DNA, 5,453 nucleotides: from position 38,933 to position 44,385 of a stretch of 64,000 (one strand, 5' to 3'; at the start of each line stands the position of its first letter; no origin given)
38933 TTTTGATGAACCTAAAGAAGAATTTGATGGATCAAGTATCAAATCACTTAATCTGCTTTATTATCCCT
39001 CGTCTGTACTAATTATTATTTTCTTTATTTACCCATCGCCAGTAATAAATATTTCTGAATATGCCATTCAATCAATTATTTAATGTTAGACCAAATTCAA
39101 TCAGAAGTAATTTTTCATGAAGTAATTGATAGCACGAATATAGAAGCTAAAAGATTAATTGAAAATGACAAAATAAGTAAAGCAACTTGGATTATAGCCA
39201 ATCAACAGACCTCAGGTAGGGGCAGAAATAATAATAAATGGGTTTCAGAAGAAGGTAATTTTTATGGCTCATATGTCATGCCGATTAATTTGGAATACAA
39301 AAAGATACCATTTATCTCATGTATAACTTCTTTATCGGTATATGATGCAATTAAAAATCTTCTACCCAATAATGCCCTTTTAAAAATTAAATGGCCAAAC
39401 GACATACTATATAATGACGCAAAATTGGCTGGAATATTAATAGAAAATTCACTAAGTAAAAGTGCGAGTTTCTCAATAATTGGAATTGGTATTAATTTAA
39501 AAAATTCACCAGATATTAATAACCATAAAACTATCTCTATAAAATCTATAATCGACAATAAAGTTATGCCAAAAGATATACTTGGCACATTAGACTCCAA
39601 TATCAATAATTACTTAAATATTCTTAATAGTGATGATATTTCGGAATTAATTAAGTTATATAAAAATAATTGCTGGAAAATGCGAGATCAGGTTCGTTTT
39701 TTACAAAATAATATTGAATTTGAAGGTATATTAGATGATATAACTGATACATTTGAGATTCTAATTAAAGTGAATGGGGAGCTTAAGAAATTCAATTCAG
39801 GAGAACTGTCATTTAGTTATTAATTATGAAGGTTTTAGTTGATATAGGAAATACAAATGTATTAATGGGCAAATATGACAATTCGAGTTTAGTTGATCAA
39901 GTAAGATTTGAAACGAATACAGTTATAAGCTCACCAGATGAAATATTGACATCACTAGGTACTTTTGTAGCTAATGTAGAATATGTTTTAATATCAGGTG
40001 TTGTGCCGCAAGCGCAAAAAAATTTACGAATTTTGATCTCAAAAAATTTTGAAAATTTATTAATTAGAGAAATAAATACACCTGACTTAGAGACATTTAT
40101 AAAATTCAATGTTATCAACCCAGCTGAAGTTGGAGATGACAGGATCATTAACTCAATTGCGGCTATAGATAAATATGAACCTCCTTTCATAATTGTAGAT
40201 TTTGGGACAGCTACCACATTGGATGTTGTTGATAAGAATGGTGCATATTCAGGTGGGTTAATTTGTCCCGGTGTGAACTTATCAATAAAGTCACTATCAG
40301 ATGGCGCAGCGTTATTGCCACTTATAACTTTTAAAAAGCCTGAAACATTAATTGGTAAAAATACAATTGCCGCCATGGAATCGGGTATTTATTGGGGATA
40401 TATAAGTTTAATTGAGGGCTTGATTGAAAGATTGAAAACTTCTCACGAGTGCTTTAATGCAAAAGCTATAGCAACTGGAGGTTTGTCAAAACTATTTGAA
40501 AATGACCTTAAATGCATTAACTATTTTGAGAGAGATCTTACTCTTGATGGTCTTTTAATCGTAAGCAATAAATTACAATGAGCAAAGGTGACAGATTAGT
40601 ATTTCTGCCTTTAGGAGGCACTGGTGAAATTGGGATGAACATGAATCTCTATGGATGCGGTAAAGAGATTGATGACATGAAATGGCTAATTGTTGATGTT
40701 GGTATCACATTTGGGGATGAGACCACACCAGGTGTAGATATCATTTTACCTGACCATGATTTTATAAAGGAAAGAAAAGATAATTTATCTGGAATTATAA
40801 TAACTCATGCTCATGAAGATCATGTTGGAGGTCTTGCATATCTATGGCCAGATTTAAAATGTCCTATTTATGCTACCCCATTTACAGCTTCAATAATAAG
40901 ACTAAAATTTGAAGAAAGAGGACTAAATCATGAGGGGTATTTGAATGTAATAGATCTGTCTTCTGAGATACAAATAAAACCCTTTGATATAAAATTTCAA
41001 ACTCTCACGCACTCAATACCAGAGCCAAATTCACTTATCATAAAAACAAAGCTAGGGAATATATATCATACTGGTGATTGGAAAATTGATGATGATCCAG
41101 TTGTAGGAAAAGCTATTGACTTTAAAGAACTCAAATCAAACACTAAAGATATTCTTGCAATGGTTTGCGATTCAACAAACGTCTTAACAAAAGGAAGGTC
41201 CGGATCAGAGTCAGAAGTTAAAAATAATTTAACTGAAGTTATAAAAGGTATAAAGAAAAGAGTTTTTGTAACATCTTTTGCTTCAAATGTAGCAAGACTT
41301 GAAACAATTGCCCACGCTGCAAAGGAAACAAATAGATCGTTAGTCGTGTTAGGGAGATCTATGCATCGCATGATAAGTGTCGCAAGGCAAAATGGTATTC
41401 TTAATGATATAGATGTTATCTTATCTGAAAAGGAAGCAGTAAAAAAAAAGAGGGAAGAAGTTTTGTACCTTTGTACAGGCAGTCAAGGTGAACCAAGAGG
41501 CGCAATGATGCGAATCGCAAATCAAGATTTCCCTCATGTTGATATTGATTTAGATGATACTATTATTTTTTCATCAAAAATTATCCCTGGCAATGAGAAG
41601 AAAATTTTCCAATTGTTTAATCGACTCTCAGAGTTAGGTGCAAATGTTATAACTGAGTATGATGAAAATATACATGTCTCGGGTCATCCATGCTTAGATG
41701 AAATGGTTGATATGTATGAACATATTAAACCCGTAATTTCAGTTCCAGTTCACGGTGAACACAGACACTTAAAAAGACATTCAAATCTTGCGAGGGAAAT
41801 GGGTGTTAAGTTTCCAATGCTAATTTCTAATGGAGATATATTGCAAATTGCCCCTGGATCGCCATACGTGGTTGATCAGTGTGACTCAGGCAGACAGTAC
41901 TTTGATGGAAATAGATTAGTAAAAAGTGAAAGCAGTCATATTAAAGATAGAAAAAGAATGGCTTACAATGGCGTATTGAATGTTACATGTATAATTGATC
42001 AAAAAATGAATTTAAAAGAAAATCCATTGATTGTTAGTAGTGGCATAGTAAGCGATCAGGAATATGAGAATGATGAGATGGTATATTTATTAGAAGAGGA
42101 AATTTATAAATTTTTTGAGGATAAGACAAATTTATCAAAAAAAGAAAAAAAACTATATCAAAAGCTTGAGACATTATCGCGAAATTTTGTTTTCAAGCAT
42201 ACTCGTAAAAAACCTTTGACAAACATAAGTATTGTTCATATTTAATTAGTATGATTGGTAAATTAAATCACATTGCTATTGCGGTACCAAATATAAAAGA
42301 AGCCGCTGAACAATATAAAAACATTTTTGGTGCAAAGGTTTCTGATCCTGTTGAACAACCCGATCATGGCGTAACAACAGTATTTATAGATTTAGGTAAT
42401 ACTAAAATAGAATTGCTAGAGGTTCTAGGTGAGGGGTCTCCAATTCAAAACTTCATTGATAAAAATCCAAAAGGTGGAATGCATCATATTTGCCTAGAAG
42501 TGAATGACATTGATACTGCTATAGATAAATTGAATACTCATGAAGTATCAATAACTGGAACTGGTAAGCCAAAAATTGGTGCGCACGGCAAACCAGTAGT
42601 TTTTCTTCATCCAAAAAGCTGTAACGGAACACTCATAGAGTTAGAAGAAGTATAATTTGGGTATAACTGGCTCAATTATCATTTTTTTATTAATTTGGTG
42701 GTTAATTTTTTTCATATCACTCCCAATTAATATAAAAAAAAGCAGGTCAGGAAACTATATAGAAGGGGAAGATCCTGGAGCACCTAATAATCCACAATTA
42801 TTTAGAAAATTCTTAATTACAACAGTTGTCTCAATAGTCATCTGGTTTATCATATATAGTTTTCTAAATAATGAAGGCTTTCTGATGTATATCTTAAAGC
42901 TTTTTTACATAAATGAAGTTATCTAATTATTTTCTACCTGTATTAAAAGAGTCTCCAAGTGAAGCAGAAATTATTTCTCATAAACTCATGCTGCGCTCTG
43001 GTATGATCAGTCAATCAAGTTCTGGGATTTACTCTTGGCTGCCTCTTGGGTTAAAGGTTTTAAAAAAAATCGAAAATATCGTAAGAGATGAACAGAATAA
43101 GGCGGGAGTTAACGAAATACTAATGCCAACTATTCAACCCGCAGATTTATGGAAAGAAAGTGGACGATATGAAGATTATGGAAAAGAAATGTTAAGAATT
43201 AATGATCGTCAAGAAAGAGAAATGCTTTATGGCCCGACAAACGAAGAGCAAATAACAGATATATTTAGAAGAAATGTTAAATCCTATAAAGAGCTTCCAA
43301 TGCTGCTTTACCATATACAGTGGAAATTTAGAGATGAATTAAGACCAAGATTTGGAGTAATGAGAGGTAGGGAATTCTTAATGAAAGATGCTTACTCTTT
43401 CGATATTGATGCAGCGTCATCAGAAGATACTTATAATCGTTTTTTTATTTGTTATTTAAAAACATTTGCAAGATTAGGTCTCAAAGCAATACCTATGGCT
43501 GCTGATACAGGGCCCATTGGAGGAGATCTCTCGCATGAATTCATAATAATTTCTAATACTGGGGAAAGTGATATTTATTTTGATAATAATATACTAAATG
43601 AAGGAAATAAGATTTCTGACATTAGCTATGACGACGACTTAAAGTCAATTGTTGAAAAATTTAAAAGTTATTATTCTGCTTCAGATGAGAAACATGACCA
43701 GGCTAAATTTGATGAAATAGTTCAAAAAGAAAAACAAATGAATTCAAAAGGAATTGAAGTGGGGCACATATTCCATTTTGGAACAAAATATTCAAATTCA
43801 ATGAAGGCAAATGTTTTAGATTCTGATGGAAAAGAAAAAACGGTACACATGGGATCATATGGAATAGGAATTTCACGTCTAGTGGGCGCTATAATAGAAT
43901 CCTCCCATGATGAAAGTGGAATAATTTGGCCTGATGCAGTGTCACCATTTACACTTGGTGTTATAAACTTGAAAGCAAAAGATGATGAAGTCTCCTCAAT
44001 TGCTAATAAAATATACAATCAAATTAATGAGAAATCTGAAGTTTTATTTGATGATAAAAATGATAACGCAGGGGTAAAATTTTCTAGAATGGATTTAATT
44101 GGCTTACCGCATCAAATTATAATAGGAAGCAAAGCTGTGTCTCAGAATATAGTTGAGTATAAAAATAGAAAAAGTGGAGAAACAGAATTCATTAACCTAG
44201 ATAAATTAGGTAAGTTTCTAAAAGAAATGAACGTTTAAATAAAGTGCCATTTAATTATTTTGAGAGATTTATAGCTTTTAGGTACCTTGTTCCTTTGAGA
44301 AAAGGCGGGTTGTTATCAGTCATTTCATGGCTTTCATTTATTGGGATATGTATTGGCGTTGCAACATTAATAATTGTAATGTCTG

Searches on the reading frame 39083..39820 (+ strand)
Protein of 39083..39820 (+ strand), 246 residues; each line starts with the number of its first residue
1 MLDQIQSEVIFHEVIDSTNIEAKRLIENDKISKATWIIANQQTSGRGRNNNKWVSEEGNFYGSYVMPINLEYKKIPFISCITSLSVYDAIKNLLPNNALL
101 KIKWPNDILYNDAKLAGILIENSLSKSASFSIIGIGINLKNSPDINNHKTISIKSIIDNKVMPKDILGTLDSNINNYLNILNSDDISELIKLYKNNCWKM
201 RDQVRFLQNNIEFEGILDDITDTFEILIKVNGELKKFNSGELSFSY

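Call 58: search_protein_families(library=pfam, proteins=[window:39083-39820:+], max_evalue=1e-10)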
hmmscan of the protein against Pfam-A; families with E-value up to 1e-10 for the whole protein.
window:39083-39820:+ (246 aa): 1 family
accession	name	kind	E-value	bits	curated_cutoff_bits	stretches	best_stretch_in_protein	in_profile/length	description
PF03099.24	BPL_LplA_LipB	-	1.3e-19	70.8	21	1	13-138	3-133/133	Biotin/lipoate A/B protein ligase family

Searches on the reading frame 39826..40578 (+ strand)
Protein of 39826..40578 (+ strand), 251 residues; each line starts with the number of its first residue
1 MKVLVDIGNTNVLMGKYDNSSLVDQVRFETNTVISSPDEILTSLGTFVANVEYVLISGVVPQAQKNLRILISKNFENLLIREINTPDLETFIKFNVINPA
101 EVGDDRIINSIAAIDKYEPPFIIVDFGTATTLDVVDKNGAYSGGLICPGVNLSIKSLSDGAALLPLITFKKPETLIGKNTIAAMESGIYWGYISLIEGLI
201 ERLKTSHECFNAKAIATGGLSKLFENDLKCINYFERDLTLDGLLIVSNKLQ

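Call 58: search_protein_families(library=pfam, proteins=[window:39826-40578:+], max_evalue=1e-10)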
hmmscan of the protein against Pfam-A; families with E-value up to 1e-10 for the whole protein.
window:39826-40578:+ (251 aa): 1 family
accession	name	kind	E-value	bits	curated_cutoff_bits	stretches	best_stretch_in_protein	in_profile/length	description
PF03309.20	Pan_kinase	-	1.4e-55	188.8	24.7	1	4-202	3-205/205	Type III pantothenate kinase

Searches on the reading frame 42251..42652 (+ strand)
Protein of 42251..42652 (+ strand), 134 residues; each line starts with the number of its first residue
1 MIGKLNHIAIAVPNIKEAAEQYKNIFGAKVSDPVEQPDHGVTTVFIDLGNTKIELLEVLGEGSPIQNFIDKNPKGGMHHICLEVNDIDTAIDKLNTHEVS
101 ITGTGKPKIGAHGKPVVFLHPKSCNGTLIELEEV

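Call 58: search_protein_families(library=pfam, proteins=[window:42251-42652:+], max_evalue=1e-10)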
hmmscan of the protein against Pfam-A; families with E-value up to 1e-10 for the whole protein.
window:42251-42652:+ (134 aa): 2 families
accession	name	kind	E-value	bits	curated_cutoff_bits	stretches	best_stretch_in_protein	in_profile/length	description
PF13669.12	Glyoxalase_4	-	2.2e-22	79.9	27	1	6-118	1-109/109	Glyoxalase/Bleomycin resistance protein/Dioxygenase superfamily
PF00903.31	Glyoxalase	-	1.7e-14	54.7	20.6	1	4-104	1-98/121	Glyoxalase/Bleomycin resistance protein/Dioxygenase superfamily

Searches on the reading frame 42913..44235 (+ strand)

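Call 58: search_protein_families(library=pfam, proteins=[window:42913-44235:+], max_evalue=1e-10)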
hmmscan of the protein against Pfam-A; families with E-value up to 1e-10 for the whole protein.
window:42913-44235:+ (441 aa): 2 families
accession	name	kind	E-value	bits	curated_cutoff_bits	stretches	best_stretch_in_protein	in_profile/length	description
PF00587.30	tRNA-synt_2b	-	1.8e-29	103.5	29.3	1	96-330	3-178/179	tRNA synthetase class II core domain (G, H, P, S and T)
PF03129.25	HGTP_anticodon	-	2.1e-16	60.3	21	1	350-438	4-93/94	Anticodon binding domain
